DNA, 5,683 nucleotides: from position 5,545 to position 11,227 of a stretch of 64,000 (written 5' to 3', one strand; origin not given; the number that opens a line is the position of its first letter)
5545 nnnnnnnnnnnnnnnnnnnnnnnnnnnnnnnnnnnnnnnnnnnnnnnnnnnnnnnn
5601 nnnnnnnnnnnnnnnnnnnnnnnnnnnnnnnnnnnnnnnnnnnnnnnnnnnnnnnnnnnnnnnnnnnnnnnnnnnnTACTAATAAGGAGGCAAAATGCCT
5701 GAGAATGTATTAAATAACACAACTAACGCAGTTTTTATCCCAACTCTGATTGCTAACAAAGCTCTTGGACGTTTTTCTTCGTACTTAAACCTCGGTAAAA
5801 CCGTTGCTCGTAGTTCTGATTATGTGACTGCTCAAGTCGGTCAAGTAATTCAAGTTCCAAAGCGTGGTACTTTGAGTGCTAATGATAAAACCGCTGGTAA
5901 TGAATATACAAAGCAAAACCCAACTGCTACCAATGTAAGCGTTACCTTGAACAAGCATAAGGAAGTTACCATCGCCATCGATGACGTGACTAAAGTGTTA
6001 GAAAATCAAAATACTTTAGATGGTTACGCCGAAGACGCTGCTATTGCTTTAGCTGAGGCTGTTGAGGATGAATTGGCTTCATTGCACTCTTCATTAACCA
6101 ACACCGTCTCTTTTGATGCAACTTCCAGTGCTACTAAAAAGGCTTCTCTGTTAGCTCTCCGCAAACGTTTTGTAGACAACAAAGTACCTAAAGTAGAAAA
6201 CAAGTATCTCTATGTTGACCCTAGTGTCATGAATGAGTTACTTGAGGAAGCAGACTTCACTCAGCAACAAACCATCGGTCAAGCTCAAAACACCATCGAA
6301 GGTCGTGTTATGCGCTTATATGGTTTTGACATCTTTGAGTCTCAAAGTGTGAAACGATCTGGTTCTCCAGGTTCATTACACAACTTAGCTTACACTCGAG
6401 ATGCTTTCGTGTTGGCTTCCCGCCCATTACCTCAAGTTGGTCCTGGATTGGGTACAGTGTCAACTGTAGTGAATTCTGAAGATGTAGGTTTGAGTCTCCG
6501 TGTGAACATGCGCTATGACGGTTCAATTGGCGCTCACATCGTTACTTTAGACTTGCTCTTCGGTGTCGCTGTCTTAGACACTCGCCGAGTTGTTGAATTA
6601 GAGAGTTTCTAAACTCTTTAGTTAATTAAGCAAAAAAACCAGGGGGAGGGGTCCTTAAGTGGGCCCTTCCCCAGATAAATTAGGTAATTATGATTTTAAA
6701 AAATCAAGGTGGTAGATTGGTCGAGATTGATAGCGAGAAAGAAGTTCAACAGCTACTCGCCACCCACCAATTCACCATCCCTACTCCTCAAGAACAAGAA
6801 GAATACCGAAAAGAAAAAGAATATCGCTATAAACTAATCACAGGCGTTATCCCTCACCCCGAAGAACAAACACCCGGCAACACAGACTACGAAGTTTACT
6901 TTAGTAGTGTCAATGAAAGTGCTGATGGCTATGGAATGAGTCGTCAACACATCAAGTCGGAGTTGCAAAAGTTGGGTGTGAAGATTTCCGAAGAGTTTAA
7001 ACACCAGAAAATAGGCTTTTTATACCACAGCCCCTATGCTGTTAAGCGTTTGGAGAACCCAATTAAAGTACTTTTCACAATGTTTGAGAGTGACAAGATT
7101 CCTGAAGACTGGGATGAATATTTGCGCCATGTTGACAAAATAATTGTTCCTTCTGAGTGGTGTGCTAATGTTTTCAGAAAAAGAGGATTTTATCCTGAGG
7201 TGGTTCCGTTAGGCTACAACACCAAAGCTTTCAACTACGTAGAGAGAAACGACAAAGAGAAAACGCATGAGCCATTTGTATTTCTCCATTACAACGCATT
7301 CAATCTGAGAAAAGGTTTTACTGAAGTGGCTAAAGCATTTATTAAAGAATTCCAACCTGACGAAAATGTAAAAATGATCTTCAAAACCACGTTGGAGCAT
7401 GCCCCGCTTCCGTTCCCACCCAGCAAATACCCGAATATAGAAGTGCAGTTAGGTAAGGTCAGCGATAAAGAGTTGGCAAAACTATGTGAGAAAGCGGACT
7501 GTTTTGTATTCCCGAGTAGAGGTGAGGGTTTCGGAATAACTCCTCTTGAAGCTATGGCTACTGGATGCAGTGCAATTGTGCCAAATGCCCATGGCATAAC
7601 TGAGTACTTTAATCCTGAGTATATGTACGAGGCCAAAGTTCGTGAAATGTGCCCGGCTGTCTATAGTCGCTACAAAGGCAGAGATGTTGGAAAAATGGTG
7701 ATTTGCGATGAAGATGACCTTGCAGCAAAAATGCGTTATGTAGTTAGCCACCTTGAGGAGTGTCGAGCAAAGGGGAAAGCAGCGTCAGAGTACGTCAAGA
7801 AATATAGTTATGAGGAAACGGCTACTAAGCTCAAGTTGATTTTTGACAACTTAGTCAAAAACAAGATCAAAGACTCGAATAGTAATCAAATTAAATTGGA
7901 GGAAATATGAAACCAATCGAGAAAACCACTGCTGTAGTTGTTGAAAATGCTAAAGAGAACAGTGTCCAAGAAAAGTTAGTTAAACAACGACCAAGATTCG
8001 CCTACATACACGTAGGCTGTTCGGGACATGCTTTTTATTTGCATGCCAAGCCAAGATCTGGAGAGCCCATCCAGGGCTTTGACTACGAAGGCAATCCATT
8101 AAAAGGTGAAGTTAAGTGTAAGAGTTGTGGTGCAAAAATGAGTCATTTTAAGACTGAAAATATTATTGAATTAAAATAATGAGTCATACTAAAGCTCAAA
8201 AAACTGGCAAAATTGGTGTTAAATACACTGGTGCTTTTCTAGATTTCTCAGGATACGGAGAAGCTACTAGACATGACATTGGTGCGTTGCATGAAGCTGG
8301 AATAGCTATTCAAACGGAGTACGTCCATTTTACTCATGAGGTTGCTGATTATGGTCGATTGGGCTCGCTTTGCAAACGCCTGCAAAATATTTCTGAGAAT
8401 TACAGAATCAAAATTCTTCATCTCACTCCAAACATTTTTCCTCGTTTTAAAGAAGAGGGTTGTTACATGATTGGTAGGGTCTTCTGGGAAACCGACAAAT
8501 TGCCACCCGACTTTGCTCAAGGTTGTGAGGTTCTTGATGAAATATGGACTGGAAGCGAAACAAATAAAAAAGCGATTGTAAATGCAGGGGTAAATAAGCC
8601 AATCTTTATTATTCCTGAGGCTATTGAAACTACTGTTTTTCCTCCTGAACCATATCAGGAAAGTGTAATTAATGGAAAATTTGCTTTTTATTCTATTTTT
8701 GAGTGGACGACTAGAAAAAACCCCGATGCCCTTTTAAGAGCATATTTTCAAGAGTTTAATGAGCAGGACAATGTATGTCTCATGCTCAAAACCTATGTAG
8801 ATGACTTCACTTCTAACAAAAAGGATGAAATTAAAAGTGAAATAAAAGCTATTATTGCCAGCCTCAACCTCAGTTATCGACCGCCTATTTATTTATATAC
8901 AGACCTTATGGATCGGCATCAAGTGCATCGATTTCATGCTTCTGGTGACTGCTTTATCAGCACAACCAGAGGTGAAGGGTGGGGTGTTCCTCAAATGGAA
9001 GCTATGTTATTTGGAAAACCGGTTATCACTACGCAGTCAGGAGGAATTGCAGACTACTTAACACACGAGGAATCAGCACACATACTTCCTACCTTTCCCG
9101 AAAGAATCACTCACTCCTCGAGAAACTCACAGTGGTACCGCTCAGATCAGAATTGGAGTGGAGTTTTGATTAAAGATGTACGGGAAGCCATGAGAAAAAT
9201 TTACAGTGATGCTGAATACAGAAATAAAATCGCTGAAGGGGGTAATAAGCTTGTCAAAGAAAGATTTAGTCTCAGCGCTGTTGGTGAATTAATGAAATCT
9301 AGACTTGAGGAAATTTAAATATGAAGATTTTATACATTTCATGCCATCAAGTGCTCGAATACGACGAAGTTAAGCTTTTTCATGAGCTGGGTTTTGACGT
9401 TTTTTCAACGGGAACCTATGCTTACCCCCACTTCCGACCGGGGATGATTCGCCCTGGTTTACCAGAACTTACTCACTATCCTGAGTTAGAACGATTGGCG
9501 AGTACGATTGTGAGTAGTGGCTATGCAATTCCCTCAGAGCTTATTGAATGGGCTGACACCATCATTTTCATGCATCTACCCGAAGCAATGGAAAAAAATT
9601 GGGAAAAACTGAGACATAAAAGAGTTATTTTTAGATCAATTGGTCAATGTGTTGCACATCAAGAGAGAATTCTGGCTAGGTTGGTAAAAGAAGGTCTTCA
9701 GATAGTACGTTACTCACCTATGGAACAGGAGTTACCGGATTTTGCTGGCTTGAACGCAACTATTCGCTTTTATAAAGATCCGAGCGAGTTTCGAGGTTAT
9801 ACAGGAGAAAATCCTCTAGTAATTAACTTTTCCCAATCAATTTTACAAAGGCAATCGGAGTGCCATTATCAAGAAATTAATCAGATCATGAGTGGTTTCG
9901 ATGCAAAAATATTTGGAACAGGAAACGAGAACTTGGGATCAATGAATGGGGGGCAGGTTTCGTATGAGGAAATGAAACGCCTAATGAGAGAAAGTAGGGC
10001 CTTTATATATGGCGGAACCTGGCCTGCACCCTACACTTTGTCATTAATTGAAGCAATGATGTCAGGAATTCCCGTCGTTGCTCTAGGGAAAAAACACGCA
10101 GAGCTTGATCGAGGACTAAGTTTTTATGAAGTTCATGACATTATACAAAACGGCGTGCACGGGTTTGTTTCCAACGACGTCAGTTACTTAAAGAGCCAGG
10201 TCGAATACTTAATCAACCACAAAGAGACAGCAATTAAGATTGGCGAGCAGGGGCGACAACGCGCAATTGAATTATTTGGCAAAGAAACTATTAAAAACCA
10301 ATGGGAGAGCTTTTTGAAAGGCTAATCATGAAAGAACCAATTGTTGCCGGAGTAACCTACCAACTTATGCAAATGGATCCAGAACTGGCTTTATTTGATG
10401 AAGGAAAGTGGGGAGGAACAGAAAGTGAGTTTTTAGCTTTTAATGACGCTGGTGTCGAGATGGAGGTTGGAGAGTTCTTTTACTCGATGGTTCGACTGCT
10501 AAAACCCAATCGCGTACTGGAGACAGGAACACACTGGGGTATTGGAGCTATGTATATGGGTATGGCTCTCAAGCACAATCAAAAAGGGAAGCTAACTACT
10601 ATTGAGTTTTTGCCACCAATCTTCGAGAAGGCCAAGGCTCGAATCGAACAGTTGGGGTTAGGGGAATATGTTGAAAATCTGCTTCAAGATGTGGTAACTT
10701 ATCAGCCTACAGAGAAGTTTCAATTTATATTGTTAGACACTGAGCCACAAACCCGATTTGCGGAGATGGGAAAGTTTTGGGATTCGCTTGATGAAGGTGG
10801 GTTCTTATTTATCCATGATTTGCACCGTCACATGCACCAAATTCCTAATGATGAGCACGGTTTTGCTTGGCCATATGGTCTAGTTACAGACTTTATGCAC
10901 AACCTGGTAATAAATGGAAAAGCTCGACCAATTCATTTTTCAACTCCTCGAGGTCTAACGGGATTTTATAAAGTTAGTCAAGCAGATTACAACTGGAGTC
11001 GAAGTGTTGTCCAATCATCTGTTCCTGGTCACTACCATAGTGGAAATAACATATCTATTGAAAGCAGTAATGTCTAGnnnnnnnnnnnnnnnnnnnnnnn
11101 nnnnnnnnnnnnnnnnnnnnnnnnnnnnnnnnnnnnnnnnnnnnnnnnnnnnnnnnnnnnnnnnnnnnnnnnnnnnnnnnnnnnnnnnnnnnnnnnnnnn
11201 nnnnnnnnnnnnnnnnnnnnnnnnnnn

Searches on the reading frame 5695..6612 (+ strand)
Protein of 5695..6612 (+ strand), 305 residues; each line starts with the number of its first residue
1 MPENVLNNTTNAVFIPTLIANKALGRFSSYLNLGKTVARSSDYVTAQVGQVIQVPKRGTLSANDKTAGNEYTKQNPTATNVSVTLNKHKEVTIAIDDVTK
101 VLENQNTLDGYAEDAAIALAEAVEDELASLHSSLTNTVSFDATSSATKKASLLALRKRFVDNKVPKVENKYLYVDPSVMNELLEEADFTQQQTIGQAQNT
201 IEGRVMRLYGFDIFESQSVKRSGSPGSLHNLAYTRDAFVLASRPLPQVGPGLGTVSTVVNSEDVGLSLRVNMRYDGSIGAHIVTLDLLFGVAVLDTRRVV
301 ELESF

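Call 9: search_protein_families(library=phrogs, proteins=[window:5695-6612:+], max_evalue=0.001)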
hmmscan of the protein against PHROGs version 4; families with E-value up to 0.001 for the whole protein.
window:5695-6612:+ (305 aa): 5 families
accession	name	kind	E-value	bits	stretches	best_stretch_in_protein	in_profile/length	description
phrog_283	-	head and packaging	6.5e-38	132.1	2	10-221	4-219/385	major head protein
phrog_267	-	head and packaging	2.1e-26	94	1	7-243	27-286/410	major head protein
phrog_3437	-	head and packaging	3.6e-06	27.4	1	76-243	70-251/294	major head protein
phrog_544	-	head and packaging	4.1e-06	27.4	1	36-221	33-218/282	major head protein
phrog_1357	-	head and packaging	2.5e-05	24.4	1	135-226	160-267/356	major head protein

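Call 10: search_protein_families(library=pfam, proteins=[window:5695-6612:+], max_evalue=0.001)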
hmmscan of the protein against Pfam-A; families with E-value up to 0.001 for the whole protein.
window:5695-6612:+ (305 aa): 2 families
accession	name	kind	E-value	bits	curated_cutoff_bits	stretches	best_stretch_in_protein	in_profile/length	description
PF11651.14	P22_CoatProtein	-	1.1e-18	67.7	24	2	10-221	3-217/423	P22 coat protein - gene protein 5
PF19821.5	Phage_capsid_2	-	6.8e-07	29.2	25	1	45-236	32-244/293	Phage capsid protein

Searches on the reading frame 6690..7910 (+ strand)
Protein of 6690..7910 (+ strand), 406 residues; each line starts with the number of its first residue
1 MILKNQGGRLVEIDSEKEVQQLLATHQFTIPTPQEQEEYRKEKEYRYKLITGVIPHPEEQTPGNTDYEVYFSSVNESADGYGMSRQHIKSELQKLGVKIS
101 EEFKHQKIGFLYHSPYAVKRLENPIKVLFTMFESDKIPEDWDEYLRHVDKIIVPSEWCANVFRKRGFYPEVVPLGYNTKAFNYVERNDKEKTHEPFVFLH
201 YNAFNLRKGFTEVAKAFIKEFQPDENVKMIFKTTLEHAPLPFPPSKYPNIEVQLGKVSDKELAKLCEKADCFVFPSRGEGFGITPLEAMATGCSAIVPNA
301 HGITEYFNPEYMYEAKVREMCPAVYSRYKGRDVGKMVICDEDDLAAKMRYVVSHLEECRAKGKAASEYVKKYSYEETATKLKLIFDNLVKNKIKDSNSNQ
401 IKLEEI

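Call 9: search_protein_families(library=phrogs, proteins=[window:6690-7910:+], max_evalue=0.001)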
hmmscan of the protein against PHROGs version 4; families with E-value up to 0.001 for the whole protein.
window:6690-7910:+ (406 aa): 2 families
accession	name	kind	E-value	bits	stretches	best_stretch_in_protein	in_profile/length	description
phrog_2170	-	moron, auxiliary metabolic gene and host takeover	2.1e-35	123.5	1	81-388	18-372/374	glycosyltransferase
phrog_4356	-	moron, auxiliary metabolic gene and host takeover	7e-21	75.8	1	147-380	86-300/307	glycosyltransferase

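Call 10: search_protein_families(library=pfam, proteins=[window:6690-7910:+], max_evalue=0.001)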
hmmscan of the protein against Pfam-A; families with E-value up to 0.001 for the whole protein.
window:6690-7910:+ (406 aa): 5 families
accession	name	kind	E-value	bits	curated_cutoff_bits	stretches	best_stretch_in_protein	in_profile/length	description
PF00534.26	Glycos_transf_1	-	1.7e-15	57.4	26.4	1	254-310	78-134/172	Glycosyl transferases group 1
PF13692.12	Glyco_trans_1_4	-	1.1e-11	45.6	27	1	254-308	64-116/142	Glycosyl transferases group 1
PF20706.3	GT4-conflict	-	3.7e-10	39.8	26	1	258-381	271-385/385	Family 4 Glycosyltransferase in conflict systems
PF13524.12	Glyco_trans_1_2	-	1.5e-05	25.4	25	1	254-381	32-142/144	Glycosyl transferase-like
PF13439.12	Glyco_transf_4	-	0.00027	21.5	28.5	0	107-178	98-168/170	Glycosyltransferase Family 4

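Call 78: search_protein_families(library=ncbifam, proteins=[window:6690-7910:+], max_evalue=0.01)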
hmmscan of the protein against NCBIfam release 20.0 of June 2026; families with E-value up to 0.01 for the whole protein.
window:6690-7910:+ (406 aa): 16 families
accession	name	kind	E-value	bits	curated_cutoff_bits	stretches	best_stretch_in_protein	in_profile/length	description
TIGR04047.1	MSMEG_0565_glyc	hypoth_equivalog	1.3e-12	47.5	259.85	1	153-324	145-335/373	MSMEG_0565 family glycosyltransferase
NF038295.1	EPS_HpsP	equivalog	4e-08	32.7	550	1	255-302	274-321/388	hormogonium polysaccharide biosynthesis glycosyltransferase HpsP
NF041876.1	EPS_EpsE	equivalog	2.3e-07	30.4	400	1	254-305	281-332/389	exopolysaccharide biosynthesis GT4 family glycosyltransferase EpsE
TIGR03088.1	stp2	hypoth_equivalog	7.2e-07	28.6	409.05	1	260-306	264-310/374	TIGR03088 family PEP-CTERM/XrtA system glycosyltransferase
TIGR03999.1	thiol_BshA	equivalog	2.4e-06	26.8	273.7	1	254-307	260-311/375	N-acetyl-alpha-D-glucosaminyl L-malate synthase BshA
NF053787.1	GlcN_PG_synth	equivalog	7.7e-06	25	480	1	249-311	242-304/361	N-acetylglucosaminyl phosphatidylglycerol synthase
TIGR02149.1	glgA_Coryne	subfamily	1.3e-05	24.5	302.4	1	257-381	272-383/391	glycogen synthase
NF038255.1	exopoly_VpsD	equivalog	9.1e-05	21.5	300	1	253-296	267-310/381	VpsD family glycosyltransferase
NF053513.1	Gtran_IagA_BgsA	equivalog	9.2e-05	21.6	460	1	255-299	222-266/333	LTA glycolipid anchor biosynthesis glycosyltransferase, IagA/BgsA family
TIGR04157.1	glyco_rSAM_CFB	subfamily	0.00023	20.3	400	1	252-382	284-403/406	TIGR04157 family glycosyltransferase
TIGR03449.1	mycothiol_MshA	equivalog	0.00049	19.1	462.5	0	258-302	293-337/406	D-inositol-3-phosphate glycosyltransferase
NF041010.1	glycosy_Agl16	equivalog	0.00085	18.3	575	0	145-190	131-179/352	glycosylation protein Agl16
NF001900.0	PRK00654.1-3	equivalog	0.00099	17.7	509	1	258-397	336-463/481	glycogen synthase GlgA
TIGR02095.1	glgA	subfamily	0.0017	17.1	328.45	1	261-305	360-405/477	glycogen/starch synthase, ADP-glucose type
NF012028.0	PRK15484.1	subfamily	0.0026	16.9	618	0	254-308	262-317/380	lipopolysaccharide N-acetylglucosaminyltransferase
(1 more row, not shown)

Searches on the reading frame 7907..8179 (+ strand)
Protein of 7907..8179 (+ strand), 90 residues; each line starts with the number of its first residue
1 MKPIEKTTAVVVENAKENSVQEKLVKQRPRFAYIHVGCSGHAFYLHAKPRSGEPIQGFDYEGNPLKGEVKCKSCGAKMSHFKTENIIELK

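Call 28: search_protein_families(library=pfam, proteins=[window:7907-8179:+], max_evalue=1)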
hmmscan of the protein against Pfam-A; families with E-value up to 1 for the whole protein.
window:7907-8179:+ (90 aa): 4 families
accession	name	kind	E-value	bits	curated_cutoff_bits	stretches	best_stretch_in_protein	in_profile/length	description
PF17981.7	ADD_ATRX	-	0.036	14.3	25.7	1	65-87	8-30/56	Cysteine Rich ADD domain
PF01641.26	SelR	-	0.041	14.3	24.9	0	6-58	4-56/116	SelR domain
PF13408.12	Zn_ribbon_recom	-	0.043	14.6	25.3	1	64-80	1-17/58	Recombinase zinc beta ribbon domain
PF00653.27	BIR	-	0.13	13.2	22.9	1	56-84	26-52/70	Inhibitor of Apoptosis domain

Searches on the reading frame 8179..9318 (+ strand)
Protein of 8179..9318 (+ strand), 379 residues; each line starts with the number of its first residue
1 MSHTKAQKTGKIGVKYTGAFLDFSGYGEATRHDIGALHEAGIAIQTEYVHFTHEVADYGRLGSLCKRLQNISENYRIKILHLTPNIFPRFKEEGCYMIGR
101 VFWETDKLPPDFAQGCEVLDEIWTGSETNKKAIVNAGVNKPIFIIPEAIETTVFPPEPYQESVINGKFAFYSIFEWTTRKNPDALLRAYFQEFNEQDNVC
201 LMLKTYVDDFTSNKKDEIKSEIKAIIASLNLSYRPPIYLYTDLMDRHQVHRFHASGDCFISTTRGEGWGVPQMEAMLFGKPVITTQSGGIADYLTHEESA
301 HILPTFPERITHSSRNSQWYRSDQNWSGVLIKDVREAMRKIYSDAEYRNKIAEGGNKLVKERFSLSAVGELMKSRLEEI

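Call 9: search_protein_families(library=phrogs, proteins=[window:8179-9318:+], max_evalue=0.001)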
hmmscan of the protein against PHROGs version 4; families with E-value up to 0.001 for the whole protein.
window:8179-9318:+ (379 aa): 2 families
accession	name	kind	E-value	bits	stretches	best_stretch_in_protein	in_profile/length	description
phrog_2170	-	moron, auxiliary metabolic gene and host takeover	1.8e-24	87.6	1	25-368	17-361/374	glycosyltransferase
phrog_4356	-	moron, auxiliary metabolic gene and host takeover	1.2e-05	25.8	1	231-349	173-280/307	glycosyltransferase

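Call 10: search_protein_families(library=pfam, proteins=[window:8179-9318:+], max_evalue=0.001)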
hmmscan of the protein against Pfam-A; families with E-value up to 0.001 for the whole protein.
window:8179-9318:+ (379 aa): 2 families
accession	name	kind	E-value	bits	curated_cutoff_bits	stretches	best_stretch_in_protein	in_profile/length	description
PF00534.26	Glycos_transf_1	-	1e-11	45.1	26.4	1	179-304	27-141/172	Glycosyl transferases group 1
PF13692.12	Glyco_trans_1_4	-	5.7e-10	40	27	1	178-304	13-125/142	Glycosyl transferases group 1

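Call 78: search_protein_families(library=ncbifam, proteins=[window:8179-9318:+], max_evalue=0.01)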
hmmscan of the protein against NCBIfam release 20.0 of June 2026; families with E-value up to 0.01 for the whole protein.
window:8179-9318:+ (379 aa): 13 families
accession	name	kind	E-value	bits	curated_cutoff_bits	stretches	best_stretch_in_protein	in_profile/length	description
TIGR02149.1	glgA_Coryne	subfamily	1.6e-08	34.1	302.4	1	214-369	243-380/391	glycogen synthase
NF041876.1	EPS_EpsE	equivalog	2e-08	33.9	400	1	138-304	184-344/389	exopolysaccharide biosynthesis GT4 family glycosyltransferase EpsE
TIGR03088.1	stp2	hypoth_equivalog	2.2e-06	27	409.05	1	245-343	262-358/374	TIGR03088 family PEP-CTERM/XrtA system glycosyltransferase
TIGR02095.1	glgA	subfamily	4.7e-06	25.5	328.45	1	245-297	358-410/477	glycogen/starch synthase, ADP-glucose type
TIGR04047.1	MSMEG_0565_glyc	hypoth_equivalog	4.9e-05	22.6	259.85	1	179-313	205-334/373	MSMEG_0565 family glycosyltransferase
TIGR03999.1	thiol_BshA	equivalog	7.5e-05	21.8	273.7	1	246-305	263-322/375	N-acetyl-alpha-D-glucosaminyl L-malate synthase BshA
NF053787.1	GlcN_PG_synth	equivalog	0.00011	21.2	480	1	240-316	246-322/361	N-acetylglucosaminyl phosphatidylglycerol synthase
TIGR02472.1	sucr_P_syn_N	equivalog_domain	0.00066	18.6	576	1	176-312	257-398/439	sucrose-phosphate synthase, putative, glycosyltransferase domain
NF012028.0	PRK15484.1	subfamily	0.0019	17.4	618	1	185-303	211-325/380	lipopolysaccharide N-acetylglucosaminyltransferase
NF001899.0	PRK00654.1-2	equivalog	0.0024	16.3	459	1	246-300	356-410/478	glycogen synthase GlgA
NF047684.1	TeichurnBiosyTuaC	equivalog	0.0033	16.4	550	1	244-346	278-377/391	teichuronic acid biosynthesis protein TuaC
NF041139.1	TreT_Thcocales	equivalog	0.0048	15.7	775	0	247-302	305-360/412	trehalose synthase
TIGR04005.1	wcaL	equivalog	0.0049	15.8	537.6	1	266-342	315-390/406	colanic acid biosynthesis glycosyltransferase WcaL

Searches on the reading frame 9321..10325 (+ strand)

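Call 9: search_protein_families(library=phrogs, proteins=[window:9321-10325:+], max_evalue=0.001)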
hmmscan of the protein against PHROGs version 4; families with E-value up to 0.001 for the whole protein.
window:9321-10325:+ (334 aa): 0 families

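Call 10: search_protein_families(library=pfam, proteins=[window:9321-10325:+], max_evalue=0.001)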
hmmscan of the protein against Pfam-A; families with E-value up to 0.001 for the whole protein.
window:9321-10325:+ (334 aa): 3 families
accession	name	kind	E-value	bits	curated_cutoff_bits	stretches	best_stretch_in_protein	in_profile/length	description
PF00534.26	Glycos_transf_1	-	1.4e-06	28.4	26.4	1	211-314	79-172/172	Glycosyl transferases group 1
PF13524.12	Glyco_trans_1_2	-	1.1e-05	25.8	25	1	191-316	13-130/144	Glycosyl transferase-like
PF13692.12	Glyco_trans_1_4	-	0.00088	20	27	0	211-297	65-139/142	Glycosyl transferases group 1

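Call 78: search_protein_families(library=ncbifam, proteins=[window:9321-10325:+], max_evalue=0.01)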
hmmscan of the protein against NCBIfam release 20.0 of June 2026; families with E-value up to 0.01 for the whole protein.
window:9321-10325:+ (334 aa): 6 families
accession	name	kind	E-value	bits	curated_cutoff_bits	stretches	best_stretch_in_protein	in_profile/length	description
NF041876.1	EPS_EpsE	equivalog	2.1e-05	23.9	400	1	211-321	282-382/389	exopolysaccharide biosynthesis GT4 family glycosyltransferase EpsE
TIGR02149.1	glgA_Coryne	subfamily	5.4e-05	22.5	302.4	1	213-327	272-382/391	glycogen synthase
NF047881.1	glyco_SdgB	exception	0.00022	20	800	1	238-332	408-493/496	serine-aspartate repeat adhesin O-glycosyltransferase SdgB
TIGR03999.1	thiol_BshA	equivalog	0.00084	18.3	273.7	1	238-331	285-369/375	N-acetyl-alpha-D-glucosaminyl L-malate synthase BshA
NF038298.1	EPS_HpsO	equivalog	0.001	18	575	1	234-331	297-383/388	hormogonium polysaccharide biosynthesis glycosyltransferase HpsO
TIGR03088.1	stp2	hypoth_equivalog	0.0074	15.4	409.05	0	239-330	286-368/374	TIGR03088 family PEP-CTERM/XrtA system glycosyltransferase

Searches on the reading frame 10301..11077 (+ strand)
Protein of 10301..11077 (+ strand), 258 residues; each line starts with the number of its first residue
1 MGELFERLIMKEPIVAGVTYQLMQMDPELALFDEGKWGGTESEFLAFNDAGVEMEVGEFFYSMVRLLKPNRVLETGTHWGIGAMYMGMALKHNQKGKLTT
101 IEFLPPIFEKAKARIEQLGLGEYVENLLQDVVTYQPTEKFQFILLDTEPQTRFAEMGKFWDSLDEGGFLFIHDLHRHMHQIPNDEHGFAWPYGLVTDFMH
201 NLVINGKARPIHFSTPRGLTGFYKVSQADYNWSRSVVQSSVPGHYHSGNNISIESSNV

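Call 9: search_protein_families(library=phrogs, proteins=[window:10301-11077:+], max_evalue=0.001)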
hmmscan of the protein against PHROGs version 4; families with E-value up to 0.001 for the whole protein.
window:10301-11077:+ (258 aa): 1 family
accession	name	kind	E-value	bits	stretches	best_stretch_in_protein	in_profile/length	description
phrog_15516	-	other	5.7e-06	26.9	1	51-169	39-158/214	methyltransferase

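Call 10: search_protein_families(library=pfam, proteins=[window:10301-11077:+], max_evalue=0.001)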
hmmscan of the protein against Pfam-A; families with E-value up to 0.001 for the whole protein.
window:10301-11077:+ (258 aa): 2 families
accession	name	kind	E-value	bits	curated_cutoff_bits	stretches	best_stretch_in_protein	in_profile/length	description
PF13578.12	Methyltransf_24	-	9e-09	36.6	26.3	1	73-173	1-104/105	Methyltransferase domain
PF01596.23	Methyltransf_3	-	5.2e-05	23.1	22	1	50-148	26-129/204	O-methyltransferase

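Call 78: search_protein_families(library=ncbifam, proteins=[window:10301-11077:+], max_evalue=0.01)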
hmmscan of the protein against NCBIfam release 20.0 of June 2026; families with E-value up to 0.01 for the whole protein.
window:10301-11077:+ (258 aa): 3 families
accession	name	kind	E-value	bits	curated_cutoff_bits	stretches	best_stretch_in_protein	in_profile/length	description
NF010549.0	PRK13942.1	equivalog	0.0003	20.4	282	1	65-130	74-136/215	protein-L-isoaspartate O-methyltransferase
NF001453.0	PRK00312.1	equivalog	0.002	17.7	188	1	64-171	76-175/217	protein-L-isoaspartate(D-aspartate) O-methyltransferase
NF010550.0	PRK13943.1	equivalog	0.0051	16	359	1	59-122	71-132/322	protein-L-isoaspartate O-methyltransferase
